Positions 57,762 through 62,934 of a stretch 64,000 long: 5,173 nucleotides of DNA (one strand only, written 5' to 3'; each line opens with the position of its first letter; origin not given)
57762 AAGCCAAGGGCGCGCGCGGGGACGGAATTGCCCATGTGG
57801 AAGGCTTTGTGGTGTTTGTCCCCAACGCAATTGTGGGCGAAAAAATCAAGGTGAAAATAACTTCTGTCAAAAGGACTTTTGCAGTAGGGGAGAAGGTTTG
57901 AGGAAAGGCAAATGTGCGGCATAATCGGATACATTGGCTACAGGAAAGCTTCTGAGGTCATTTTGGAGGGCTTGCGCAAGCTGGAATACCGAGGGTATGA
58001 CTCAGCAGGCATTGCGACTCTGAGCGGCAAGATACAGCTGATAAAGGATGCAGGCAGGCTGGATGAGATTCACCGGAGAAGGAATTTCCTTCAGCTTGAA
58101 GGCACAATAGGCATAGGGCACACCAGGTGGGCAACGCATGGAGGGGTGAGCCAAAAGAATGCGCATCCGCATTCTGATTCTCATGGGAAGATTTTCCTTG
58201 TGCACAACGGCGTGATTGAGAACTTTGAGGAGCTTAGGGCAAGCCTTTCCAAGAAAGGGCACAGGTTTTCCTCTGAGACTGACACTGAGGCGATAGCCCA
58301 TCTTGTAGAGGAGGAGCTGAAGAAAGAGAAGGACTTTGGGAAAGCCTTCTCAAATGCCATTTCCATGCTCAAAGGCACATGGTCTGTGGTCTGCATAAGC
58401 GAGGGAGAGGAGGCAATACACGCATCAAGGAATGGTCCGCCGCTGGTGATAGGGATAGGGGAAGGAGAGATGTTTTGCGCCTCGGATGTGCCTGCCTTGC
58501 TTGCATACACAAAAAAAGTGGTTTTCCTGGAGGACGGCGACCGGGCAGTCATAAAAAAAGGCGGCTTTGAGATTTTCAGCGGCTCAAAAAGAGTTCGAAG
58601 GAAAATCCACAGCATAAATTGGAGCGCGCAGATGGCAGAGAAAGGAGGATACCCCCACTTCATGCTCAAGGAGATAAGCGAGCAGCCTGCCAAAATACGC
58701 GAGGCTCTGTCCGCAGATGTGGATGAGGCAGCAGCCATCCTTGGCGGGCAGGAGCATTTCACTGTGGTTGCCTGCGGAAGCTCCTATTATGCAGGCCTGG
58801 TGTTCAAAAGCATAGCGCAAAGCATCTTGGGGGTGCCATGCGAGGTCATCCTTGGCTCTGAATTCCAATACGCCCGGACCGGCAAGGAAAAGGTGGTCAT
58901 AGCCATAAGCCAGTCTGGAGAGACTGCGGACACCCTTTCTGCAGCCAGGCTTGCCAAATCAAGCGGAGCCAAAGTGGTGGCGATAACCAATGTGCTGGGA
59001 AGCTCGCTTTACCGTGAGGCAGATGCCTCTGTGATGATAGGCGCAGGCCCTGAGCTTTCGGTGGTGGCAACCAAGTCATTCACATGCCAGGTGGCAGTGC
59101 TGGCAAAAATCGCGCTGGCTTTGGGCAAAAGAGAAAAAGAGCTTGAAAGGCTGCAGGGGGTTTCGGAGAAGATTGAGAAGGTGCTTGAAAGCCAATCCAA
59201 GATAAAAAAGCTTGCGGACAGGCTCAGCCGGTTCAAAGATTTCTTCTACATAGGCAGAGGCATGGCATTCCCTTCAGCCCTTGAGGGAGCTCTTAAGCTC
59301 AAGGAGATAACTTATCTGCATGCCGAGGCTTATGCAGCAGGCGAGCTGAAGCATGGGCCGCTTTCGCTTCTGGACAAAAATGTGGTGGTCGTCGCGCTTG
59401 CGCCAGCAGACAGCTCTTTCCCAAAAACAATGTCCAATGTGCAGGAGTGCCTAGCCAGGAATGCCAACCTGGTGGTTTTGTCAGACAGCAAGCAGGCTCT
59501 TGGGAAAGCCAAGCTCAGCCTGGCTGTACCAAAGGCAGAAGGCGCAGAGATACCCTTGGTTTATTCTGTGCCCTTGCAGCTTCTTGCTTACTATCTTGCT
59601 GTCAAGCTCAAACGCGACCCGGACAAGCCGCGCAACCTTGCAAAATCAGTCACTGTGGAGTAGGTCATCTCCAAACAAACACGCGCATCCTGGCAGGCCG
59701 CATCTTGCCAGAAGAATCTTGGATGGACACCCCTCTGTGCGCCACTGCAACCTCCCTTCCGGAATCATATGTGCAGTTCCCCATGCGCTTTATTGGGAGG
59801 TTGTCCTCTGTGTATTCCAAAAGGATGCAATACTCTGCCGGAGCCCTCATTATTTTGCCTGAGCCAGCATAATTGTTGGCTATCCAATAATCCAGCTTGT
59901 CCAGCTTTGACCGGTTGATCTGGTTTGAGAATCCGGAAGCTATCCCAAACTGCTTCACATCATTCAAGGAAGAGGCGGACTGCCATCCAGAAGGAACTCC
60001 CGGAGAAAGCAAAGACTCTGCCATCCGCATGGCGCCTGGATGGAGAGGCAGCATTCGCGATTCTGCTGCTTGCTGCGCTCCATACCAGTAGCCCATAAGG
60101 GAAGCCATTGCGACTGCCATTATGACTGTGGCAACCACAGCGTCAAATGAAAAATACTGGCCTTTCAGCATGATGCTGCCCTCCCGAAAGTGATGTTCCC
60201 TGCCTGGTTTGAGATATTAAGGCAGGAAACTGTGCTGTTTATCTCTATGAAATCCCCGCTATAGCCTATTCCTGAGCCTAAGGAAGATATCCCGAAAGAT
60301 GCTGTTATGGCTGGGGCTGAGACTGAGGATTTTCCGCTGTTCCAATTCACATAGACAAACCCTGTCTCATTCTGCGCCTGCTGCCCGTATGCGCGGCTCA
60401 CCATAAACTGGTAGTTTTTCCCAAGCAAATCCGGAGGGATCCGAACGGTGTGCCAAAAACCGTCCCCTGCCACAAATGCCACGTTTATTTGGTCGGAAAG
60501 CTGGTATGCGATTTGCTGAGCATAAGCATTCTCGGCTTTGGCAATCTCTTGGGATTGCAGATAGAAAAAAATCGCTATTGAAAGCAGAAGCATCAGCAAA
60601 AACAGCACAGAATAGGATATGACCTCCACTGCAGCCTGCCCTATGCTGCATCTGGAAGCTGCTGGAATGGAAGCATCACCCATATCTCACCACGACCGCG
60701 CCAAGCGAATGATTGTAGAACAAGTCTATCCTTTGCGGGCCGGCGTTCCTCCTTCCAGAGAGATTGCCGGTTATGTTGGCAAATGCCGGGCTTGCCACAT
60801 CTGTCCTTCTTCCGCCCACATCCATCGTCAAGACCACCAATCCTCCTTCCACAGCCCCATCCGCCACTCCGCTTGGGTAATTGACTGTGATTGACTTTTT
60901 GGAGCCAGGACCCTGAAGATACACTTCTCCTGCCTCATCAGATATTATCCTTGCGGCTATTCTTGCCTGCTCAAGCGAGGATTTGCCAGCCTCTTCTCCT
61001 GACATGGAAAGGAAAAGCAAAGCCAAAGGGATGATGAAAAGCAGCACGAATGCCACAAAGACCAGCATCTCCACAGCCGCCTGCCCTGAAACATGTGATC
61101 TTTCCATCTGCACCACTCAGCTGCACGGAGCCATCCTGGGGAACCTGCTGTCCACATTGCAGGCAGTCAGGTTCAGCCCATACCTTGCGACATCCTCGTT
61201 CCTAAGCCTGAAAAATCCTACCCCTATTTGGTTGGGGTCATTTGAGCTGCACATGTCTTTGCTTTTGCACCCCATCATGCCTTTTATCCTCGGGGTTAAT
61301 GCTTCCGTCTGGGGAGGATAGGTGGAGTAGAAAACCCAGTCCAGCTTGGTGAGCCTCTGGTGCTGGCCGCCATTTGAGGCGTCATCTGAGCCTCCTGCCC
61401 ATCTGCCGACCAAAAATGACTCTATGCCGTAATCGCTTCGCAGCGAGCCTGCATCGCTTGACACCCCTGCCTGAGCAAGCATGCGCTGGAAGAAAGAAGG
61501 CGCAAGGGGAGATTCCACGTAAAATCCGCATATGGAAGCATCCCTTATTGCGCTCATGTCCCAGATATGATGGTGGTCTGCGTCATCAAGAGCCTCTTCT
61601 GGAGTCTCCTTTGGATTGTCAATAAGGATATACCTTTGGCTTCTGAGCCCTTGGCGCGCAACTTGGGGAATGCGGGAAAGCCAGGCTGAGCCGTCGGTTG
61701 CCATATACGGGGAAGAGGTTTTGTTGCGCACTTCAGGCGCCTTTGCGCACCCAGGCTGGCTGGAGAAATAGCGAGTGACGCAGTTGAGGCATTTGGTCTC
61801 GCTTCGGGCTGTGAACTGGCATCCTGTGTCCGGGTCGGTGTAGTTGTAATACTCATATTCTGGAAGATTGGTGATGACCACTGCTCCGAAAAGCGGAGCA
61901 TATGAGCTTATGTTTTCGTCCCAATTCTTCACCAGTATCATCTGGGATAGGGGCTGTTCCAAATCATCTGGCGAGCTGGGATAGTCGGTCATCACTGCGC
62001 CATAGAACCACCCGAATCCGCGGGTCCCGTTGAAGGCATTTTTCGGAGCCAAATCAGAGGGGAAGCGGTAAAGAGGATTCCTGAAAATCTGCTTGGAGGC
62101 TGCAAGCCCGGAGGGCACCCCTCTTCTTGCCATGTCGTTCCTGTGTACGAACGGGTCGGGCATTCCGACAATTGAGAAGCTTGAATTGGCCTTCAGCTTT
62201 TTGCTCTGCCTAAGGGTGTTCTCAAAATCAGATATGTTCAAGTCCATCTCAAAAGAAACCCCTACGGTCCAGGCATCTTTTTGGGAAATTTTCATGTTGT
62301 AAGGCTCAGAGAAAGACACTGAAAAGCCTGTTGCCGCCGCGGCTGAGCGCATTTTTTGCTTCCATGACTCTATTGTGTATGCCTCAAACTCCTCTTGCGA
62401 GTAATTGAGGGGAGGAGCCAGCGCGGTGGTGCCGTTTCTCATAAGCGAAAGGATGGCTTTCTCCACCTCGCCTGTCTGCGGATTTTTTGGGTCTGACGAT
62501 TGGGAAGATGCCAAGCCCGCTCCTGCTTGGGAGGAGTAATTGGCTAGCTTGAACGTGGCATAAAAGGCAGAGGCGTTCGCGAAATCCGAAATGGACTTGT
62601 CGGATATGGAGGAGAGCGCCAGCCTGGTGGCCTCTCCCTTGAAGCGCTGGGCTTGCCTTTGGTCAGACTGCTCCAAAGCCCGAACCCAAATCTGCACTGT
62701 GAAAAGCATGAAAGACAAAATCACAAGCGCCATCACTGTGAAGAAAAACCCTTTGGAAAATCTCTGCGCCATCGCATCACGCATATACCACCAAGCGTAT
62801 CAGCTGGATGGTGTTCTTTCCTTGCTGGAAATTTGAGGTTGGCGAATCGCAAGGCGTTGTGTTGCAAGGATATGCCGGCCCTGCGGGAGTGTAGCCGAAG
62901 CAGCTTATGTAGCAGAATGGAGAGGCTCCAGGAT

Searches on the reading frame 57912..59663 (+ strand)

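Call 36: search_protein_families(library=pfam, max_evalue=0.000001, proteins=[window:57912-59663:+])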
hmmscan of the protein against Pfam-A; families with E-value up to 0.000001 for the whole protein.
window:57912-59663:+ (583 aa): 3 families
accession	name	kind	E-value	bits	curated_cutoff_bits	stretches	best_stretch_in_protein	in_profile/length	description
PF01380.27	SIS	-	1.5e-46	157.9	25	2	280-398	5-126/131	SIS domain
PF13522.11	GATase_6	-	1.6e-20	73.9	27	1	61-191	7-129/130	Glutamine amidotransferase domain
PF13537.11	GATase_7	-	4.3e-16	59.5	25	1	79-198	8-123/123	Glutamine amidotransferase domain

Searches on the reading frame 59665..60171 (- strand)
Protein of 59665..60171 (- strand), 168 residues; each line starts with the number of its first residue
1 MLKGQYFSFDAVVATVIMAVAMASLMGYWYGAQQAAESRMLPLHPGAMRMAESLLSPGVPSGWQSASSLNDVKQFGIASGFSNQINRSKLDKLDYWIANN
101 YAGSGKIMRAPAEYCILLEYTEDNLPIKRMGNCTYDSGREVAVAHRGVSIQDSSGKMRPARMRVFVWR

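Call 36: search_protein_families(library=pfam, max_evalue=0.000001, proteins=[window:59665-60171:-])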
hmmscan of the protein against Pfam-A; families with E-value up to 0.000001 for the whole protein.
window:59665-60171:- (168 aa): 0 families

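Call 37: search_protein_families(library=pfam, max_evalue=0.01, proteins=[window:59665-60171:-])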
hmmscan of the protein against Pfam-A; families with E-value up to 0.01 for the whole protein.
window:59665-60171:- (168 aa): 1 family
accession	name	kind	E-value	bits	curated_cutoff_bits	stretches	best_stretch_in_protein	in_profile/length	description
PF23956.1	DUF7285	-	0.0083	17.2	27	0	139-167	84-112/112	Family of unknown function (DUF7285)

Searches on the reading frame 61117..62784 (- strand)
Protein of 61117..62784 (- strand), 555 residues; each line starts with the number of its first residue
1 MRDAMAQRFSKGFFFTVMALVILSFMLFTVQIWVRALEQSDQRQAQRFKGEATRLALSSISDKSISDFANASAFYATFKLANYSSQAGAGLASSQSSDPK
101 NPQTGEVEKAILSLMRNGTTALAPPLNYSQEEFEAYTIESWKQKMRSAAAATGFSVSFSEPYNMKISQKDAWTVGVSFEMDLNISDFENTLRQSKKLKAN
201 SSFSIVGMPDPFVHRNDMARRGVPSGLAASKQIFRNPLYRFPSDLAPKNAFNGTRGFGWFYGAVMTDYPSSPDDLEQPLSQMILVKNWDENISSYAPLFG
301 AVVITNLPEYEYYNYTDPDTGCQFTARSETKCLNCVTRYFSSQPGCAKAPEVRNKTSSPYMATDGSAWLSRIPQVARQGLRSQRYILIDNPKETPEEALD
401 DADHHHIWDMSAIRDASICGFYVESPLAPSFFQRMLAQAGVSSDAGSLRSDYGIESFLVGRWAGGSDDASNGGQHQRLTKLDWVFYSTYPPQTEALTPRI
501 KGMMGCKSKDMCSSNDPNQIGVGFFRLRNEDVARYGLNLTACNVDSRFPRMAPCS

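Call 36: search_protein_families(library=pfam, max_evalue=0.000001, proteins=[window:61117-62784:-])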
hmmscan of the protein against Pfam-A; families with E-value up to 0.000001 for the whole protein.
window:61117-62784:- (555 aa): 0 families

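Call 70: find_encoding_contigs(protein=window:61117-62784:-, flank=10000, max_places=1)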
Protein window:61117-62784:- (555 aa): no gene with exactly this product is on record in the collection.
